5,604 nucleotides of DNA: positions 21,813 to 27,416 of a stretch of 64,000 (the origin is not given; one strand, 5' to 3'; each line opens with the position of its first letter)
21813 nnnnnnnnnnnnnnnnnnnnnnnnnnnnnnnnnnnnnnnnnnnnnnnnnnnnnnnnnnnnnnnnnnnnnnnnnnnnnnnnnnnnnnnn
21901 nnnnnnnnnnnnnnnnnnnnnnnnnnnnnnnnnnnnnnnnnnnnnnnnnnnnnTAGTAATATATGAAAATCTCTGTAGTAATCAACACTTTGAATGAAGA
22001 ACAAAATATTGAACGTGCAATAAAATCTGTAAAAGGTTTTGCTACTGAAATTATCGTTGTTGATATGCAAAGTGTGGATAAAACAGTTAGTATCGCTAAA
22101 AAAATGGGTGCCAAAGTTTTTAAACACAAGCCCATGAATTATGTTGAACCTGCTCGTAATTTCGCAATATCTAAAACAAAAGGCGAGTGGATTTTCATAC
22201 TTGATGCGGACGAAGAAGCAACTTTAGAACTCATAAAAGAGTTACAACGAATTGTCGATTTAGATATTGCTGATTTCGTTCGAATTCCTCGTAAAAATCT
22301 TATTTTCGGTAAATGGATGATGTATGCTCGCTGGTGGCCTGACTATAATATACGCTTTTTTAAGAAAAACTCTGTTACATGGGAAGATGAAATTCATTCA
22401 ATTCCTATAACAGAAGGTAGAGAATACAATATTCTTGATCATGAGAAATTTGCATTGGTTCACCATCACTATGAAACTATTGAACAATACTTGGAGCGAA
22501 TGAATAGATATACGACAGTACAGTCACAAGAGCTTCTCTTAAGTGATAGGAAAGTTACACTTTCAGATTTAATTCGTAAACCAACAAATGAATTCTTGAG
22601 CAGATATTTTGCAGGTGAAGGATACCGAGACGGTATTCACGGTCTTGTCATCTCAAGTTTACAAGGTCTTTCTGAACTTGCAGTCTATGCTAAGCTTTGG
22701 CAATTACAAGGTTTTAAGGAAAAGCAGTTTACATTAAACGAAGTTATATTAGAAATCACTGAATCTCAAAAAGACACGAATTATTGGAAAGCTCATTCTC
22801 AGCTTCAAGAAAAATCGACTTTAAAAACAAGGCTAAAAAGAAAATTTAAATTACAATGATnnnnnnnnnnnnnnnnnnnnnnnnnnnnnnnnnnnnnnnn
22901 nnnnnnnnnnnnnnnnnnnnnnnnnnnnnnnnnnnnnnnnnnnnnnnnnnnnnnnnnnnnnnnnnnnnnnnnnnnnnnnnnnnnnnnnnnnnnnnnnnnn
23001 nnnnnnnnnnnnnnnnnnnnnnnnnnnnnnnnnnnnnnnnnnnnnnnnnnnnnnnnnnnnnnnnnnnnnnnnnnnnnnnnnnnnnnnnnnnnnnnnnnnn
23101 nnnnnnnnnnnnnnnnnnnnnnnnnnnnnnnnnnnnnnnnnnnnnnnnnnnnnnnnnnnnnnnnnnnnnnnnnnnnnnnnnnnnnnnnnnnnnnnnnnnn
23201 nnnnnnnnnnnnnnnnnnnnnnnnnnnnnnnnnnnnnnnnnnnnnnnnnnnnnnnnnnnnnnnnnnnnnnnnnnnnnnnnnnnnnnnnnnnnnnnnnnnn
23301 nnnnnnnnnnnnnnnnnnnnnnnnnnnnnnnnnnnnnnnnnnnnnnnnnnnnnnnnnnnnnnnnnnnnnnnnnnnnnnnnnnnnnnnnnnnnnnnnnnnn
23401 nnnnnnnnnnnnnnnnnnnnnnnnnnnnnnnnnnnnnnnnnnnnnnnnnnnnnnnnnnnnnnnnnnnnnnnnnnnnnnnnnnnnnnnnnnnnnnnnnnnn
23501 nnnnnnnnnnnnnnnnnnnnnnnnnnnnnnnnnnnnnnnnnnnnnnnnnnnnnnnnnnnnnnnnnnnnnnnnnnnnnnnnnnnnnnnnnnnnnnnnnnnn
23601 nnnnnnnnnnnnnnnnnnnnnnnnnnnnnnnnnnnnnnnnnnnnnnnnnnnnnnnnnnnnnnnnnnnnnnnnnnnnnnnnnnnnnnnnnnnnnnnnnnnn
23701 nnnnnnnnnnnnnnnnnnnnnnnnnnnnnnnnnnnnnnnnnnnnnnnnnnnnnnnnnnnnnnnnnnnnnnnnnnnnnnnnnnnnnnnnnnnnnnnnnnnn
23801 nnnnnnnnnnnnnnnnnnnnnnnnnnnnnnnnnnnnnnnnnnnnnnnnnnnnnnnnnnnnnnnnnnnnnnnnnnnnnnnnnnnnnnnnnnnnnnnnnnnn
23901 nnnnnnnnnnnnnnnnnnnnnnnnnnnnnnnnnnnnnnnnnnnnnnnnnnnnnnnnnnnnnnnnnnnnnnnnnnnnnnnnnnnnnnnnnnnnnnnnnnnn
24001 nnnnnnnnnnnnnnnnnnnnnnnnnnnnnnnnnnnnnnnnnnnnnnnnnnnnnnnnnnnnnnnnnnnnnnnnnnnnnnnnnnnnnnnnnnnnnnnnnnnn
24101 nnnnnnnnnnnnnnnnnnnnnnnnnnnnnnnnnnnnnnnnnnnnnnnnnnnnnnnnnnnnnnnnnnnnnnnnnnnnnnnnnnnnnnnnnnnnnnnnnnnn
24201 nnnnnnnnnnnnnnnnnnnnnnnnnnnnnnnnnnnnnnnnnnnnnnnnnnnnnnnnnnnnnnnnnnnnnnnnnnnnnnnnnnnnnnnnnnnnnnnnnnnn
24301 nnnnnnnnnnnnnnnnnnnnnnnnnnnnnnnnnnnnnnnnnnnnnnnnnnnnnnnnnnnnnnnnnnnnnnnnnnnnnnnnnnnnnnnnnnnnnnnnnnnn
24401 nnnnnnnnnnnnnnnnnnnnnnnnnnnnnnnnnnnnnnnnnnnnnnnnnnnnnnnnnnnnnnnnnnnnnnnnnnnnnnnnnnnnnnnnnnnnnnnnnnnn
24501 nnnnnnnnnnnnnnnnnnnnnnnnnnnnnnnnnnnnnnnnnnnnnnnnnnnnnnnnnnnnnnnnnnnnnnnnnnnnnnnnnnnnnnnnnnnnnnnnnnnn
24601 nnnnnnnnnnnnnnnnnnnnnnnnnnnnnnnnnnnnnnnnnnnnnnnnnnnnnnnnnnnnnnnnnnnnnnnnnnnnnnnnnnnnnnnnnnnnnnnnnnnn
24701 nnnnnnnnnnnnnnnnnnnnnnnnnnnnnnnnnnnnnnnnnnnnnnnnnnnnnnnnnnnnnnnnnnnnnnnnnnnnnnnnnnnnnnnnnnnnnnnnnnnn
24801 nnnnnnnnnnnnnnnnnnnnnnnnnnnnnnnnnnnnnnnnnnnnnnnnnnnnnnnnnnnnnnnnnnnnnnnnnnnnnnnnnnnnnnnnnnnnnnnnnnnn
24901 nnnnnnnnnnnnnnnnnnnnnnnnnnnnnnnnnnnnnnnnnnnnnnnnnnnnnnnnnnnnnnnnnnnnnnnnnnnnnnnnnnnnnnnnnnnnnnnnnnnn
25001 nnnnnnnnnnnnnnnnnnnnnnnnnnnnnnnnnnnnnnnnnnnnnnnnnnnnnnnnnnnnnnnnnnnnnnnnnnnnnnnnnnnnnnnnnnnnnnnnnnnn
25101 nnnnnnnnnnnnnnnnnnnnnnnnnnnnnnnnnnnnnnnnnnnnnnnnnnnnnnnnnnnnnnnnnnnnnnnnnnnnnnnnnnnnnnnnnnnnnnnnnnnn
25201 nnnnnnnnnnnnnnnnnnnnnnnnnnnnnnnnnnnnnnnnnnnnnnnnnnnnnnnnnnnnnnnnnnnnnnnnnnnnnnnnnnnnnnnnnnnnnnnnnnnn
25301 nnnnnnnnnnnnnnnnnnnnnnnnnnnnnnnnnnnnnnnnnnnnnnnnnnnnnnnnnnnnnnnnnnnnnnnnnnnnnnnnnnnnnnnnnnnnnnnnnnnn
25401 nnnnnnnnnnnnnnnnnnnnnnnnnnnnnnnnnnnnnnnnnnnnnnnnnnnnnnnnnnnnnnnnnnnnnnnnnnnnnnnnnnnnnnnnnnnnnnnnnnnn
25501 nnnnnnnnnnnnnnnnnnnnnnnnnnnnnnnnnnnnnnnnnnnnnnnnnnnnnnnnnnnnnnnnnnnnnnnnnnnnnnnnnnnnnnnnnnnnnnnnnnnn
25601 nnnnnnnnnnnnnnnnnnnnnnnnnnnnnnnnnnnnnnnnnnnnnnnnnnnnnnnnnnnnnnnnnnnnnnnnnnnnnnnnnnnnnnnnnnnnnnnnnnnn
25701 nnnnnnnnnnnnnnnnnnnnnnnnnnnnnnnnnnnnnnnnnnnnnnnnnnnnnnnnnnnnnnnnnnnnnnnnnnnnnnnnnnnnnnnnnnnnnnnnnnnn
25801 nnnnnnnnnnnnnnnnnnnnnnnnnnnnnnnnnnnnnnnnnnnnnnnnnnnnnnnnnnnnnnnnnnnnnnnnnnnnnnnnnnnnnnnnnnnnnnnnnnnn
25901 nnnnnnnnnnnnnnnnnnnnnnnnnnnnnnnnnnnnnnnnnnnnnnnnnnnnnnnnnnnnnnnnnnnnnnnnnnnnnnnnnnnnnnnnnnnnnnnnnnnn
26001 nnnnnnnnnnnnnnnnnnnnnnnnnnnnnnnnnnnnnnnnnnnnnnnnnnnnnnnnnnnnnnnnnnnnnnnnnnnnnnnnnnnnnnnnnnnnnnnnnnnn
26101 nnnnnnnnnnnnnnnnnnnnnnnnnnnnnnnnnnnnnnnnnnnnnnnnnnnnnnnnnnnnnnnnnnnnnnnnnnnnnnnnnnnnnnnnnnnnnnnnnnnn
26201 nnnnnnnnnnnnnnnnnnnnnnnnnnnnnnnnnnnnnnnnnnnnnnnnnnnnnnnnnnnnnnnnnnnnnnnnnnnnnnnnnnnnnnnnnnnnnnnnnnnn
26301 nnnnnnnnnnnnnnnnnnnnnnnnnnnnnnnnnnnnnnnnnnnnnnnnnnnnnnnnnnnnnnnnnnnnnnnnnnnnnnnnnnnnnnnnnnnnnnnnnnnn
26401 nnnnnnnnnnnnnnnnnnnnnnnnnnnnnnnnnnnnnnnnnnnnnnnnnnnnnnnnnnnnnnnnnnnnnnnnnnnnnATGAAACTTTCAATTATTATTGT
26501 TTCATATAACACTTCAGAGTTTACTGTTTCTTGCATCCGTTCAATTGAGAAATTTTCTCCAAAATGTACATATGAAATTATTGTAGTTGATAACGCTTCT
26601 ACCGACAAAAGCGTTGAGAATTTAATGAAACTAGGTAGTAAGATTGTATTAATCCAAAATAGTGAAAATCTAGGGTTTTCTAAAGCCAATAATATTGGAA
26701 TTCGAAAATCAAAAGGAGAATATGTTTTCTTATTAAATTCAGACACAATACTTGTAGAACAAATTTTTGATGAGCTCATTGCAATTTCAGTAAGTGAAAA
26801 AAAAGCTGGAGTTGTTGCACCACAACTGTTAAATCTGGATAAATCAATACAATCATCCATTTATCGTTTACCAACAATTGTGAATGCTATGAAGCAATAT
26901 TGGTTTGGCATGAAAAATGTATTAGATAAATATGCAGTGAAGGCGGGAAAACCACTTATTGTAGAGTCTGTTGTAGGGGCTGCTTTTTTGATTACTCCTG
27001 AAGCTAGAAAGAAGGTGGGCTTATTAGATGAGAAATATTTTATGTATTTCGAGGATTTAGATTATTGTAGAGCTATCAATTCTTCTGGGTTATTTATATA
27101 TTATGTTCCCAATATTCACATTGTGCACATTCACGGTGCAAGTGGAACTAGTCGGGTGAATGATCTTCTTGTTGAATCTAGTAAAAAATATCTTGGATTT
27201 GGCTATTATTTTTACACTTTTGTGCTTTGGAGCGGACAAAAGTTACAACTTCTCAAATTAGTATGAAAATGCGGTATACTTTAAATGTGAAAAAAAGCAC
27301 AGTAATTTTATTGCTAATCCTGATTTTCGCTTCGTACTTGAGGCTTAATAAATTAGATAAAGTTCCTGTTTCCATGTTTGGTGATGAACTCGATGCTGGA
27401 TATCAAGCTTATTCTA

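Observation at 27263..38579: Near-tandem array of five PMT-like GT-C paralogs sharing a DE-x3-GY-x-AYS-ILKTG-x-DE-xGN loop motif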

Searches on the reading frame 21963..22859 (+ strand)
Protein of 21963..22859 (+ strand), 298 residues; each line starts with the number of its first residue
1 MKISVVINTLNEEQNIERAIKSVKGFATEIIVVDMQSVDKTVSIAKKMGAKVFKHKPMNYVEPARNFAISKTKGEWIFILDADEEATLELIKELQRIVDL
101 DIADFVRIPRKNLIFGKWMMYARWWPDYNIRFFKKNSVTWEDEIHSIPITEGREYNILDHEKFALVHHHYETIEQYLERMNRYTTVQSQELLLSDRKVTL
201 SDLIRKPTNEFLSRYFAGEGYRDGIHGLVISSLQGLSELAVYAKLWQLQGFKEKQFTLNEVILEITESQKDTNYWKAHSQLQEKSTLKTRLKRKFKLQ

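Call 8: search_protein_families(library=pfam, proteins=[window:21963-22859:+], max_evalue=0.001)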
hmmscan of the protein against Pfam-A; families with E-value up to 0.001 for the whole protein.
window:21963-22859:+ (298 aa): 2 families
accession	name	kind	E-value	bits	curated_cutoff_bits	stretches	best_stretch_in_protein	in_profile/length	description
PF00535.33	Glycos_transf_2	-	2.3e-19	70.4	23.3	1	4-122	1-130/168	Glycosyl transferase family 2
PF10111.15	Glyco_tranf_2_2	-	0.00012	22.2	27.3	1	4-98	1-106/276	Glycosyltransferase like family 2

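Call 53: search_protein_families(library=ncbifam, proteins=[window:21963-22859:+], max_evalue=1e-8)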
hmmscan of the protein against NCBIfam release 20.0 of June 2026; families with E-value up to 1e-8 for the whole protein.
window:21963-22859:+ (298 aa): 3 families
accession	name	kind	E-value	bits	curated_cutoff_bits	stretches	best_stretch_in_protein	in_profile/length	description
TIGR04283.1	glyco_like_mftF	equivalog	1.7e-13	50.6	182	1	3-112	1-115/221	TIGR04283 family arsenosugar biosynthesis glycosyltransferase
TIGR04195.1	S_glycosyl_SunS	equivalog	2.1e-10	40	350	1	3-111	59-171/421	SunS family peptide S-glycosyltransferase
NF010496.0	PRK13915.1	equivalog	1.7e-09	37.2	262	1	2-58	32-94/307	glucosyl-3-phosphoglycerate synthase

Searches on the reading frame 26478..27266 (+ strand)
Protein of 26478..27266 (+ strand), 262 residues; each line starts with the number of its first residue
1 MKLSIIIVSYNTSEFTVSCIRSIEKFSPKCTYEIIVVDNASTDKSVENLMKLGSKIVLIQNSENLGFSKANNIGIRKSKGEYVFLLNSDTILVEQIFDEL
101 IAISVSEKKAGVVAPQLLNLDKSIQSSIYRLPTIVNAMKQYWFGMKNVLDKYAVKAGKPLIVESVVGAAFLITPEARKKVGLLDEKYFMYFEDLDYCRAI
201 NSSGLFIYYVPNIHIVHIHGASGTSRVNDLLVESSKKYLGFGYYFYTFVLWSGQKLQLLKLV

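Call 8: search_protein_families(library=pfam, proteins=[window:26478-27266:+], max_evalue=0.001)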
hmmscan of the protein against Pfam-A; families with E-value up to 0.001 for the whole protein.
window:26478-27266:+ (262 aa): 3 families
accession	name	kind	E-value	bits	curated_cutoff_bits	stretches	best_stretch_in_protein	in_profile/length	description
PF00535.33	Glycos_transf_2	-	1.6e-20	74.2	23.3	1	4-112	1-111/168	Glycosyl transferase family 2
PF13641.12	Glyco_tranf_2_3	-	6.9e-14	52.8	27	1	3-222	3-216/230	Glycosyltransferase like family 2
PF10111.15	Glyco_tranf_2_2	-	5e-06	26.7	27.3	1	9-107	6-109/276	Glycosyltransferase like family 2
